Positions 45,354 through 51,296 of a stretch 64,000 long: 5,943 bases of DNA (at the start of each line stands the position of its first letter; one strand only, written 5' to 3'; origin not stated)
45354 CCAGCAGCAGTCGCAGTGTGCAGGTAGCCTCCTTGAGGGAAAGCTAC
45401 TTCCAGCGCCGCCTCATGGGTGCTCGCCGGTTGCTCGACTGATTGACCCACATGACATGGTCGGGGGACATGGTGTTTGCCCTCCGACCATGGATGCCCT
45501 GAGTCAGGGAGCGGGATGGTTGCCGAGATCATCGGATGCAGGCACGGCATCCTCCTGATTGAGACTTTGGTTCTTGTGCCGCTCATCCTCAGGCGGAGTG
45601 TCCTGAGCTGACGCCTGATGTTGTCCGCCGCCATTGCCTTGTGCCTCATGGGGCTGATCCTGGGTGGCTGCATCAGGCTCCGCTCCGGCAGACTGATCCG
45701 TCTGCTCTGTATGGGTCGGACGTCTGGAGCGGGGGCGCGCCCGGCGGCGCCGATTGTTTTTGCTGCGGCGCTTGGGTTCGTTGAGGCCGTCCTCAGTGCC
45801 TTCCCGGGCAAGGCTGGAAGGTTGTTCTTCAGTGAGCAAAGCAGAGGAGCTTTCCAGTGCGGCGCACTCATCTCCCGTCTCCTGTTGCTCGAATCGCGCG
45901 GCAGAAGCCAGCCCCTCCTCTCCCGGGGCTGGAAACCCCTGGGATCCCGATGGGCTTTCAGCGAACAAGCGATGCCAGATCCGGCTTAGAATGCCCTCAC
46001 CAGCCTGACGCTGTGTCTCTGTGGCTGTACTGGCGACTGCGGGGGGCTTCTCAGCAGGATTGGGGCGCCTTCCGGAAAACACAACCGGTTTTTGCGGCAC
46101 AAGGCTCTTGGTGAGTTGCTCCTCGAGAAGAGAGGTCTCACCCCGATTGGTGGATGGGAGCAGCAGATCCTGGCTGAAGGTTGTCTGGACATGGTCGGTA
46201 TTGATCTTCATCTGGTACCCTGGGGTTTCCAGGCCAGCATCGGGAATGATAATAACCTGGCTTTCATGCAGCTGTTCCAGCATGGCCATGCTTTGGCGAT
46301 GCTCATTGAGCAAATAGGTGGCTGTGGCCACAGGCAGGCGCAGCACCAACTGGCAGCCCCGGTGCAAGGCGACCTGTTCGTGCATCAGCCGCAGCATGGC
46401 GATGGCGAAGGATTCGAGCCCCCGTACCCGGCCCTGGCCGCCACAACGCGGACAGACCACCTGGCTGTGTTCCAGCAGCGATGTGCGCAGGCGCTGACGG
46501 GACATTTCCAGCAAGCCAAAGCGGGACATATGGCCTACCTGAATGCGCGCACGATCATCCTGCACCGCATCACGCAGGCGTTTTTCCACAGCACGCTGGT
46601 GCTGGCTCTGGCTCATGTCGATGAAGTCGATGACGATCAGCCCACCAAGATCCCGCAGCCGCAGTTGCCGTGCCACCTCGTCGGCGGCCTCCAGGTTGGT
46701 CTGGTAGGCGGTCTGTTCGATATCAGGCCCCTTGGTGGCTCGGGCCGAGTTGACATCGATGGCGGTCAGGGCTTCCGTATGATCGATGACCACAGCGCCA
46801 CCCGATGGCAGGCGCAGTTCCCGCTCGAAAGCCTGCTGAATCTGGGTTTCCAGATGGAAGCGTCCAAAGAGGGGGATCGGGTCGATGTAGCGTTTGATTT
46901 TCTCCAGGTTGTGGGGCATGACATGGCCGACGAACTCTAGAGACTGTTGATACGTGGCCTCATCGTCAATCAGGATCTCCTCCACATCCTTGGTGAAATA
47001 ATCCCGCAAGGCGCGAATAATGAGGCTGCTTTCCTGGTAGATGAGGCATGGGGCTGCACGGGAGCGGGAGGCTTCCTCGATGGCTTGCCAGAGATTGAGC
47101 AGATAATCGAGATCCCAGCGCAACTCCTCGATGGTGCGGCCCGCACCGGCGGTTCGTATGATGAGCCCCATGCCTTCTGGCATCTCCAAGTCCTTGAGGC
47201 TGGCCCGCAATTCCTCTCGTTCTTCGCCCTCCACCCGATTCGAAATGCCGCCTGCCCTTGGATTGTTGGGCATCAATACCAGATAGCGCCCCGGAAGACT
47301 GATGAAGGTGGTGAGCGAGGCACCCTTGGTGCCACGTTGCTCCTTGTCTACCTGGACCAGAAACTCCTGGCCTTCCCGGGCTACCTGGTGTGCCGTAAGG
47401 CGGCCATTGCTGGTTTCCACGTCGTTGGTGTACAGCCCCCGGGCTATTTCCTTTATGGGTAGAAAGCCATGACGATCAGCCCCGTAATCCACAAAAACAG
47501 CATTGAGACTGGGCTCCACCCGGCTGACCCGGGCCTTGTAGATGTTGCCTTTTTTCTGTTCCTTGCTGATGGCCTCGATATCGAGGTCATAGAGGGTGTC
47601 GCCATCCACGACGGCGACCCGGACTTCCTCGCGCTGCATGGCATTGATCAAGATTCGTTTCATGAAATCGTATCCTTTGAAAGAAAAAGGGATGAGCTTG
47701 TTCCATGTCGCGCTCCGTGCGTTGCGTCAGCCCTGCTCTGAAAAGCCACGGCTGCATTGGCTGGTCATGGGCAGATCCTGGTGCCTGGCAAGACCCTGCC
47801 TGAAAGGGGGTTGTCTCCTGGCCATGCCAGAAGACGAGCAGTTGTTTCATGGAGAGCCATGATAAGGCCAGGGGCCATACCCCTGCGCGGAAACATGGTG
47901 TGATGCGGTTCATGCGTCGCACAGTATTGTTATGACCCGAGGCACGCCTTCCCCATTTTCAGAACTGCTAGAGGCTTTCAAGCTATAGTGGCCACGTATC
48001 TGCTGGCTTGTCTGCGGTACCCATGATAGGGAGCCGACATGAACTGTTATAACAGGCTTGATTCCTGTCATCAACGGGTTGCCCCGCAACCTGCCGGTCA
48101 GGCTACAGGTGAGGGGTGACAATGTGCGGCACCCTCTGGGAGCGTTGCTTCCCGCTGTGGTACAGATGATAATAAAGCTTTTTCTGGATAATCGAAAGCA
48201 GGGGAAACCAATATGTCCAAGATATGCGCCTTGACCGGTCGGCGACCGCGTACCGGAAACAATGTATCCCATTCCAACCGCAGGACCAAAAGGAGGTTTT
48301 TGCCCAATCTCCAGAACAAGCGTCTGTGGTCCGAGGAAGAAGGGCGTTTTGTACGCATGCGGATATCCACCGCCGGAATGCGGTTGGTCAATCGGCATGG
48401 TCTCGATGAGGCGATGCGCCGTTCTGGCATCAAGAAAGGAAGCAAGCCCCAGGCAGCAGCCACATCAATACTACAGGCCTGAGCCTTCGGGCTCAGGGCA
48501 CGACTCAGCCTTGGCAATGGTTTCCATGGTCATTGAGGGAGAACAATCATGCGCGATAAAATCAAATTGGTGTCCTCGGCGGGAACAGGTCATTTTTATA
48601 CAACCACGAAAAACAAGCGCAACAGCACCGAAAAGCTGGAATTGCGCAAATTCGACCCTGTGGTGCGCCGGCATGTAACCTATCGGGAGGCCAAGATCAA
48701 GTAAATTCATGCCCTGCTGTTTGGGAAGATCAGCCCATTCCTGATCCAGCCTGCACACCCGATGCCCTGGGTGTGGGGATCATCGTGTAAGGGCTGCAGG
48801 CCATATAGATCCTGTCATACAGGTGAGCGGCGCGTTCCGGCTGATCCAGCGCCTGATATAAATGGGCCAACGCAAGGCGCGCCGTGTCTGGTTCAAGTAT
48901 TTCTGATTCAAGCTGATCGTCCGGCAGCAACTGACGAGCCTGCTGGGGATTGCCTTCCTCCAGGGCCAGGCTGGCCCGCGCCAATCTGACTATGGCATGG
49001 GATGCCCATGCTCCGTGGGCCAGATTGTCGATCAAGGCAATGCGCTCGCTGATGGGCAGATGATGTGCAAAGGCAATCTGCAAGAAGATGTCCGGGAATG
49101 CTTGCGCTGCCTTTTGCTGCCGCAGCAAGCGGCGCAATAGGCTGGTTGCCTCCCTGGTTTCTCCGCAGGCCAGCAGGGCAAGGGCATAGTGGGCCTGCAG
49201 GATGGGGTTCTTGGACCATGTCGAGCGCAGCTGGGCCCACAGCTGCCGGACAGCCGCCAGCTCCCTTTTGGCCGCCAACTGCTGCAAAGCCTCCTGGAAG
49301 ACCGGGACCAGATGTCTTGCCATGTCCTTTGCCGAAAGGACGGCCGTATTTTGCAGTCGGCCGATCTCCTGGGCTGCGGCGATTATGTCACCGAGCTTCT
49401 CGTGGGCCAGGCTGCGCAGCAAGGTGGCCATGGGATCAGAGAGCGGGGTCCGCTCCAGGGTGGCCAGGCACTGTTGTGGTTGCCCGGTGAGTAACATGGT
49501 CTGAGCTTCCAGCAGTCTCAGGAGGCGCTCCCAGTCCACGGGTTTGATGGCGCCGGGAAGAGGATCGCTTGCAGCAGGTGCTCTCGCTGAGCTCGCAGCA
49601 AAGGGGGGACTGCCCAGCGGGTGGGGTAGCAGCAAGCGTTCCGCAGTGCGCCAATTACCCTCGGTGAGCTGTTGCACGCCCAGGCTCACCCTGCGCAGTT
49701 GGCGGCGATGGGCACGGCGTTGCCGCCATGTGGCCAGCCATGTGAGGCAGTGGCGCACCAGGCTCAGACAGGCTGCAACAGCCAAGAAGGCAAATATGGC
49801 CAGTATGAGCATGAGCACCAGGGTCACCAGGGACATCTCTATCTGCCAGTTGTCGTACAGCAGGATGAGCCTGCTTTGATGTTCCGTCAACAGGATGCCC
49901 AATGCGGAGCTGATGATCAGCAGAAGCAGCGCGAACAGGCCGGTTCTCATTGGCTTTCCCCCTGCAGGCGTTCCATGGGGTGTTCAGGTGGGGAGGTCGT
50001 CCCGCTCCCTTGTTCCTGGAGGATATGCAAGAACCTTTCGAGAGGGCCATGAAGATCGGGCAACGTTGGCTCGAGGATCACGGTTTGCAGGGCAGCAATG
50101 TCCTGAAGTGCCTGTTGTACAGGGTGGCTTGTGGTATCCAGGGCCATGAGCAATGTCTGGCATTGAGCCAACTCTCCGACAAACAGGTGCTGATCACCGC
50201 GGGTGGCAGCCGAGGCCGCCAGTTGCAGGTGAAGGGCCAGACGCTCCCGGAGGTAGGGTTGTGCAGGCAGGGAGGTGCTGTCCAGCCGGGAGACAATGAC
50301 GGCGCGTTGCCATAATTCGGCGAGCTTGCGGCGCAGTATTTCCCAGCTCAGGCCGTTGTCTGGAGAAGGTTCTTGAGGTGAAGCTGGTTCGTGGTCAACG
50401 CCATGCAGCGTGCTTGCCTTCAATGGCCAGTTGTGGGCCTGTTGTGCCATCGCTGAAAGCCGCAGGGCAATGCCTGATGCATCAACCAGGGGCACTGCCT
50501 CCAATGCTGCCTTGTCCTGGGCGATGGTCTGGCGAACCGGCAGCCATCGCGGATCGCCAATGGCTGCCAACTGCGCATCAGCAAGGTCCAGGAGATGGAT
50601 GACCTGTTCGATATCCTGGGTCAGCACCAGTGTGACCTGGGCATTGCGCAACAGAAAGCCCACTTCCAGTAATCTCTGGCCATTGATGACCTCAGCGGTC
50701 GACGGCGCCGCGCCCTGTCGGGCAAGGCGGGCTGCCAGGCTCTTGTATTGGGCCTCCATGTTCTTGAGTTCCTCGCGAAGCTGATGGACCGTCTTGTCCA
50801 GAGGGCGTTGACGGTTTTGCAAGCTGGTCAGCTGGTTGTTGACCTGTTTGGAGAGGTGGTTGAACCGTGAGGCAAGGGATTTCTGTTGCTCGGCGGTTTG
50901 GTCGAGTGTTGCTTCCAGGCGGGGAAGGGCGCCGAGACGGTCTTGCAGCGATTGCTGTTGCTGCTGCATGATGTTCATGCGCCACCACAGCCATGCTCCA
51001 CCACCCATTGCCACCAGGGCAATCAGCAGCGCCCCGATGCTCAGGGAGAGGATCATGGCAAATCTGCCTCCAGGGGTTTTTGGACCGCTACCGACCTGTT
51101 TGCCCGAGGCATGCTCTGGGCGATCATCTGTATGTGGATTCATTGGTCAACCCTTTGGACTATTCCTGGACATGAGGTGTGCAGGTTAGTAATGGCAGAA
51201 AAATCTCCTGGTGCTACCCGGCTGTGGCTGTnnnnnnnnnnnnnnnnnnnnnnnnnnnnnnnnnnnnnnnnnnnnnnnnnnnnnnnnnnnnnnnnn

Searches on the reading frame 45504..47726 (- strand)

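Call 60: search_protein_families(library=pfam, proteins=[window:45504-47726:-])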
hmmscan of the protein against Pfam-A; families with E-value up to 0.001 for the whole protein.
window:45504-47726:- (740 aa): 3 families
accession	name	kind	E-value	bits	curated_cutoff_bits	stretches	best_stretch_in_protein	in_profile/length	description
PF10150.14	RNase_E_G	-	4.2e-101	338.3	25.5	1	143-412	1-269/270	Ribonuclease E/G family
PF20833.2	RNase_E_G_Thio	-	6.2e-22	78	26.8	1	424-507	1-84/86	RNase E/G, Thioredoxin-like domain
PF00575.29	S1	-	8.5e-09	36.1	22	1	57-140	2-73/74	S1 RNA binding domain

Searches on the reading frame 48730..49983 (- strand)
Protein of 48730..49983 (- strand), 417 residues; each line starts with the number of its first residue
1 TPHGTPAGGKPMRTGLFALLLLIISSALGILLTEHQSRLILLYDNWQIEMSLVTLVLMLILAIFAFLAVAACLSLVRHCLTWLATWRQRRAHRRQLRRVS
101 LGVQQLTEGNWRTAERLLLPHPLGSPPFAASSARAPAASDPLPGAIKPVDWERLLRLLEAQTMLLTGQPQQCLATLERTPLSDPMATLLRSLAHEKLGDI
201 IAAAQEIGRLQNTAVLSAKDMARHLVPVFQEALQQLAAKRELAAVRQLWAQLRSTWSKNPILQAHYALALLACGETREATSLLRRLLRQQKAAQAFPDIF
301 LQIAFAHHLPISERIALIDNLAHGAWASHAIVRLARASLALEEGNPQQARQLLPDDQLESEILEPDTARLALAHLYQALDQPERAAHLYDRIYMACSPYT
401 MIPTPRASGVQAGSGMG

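Call 60: search_protein_families(library=pfam, proteins=[window:48730-49983:-])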
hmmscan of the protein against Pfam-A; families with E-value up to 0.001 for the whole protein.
window:48730-49983:- (417 aa): 4 families
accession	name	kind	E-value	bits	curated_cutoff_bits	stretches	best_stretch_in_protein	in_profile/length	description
PF07219.19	HemY_N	-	7e-15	55.5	31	1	39-119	3-83/107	HemY protein N-terminus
PF14559.12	TPR_19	-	3.5e-07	30.9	25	0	242-292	7-57/68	Tetratricopeptide repeat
PF07721.20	TPR_4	-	5.4e-06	27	27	0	156-178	4-26/26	Tetratricopeptide repeat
PF13428.12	TPR_14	-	0.00013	22.7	23.5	0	262-291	3-32/44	Tetratricopeptide repeat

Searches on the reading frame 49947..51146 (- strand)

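Call 60: search_protein_families(library=pfam, proteins=[window:49947-51146:-])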
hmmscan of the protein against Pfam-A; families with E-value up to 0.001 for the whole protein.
window:49947-51146:- (399 aa): 1 family
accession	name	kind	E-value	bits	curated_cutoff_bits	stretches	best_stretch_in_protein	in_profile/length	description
PF04375.19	HemX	-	4.5e-28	98.9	25.9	1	158-373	6-226/236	HemX, putative uroporphyrinogen-III C-methyltransferase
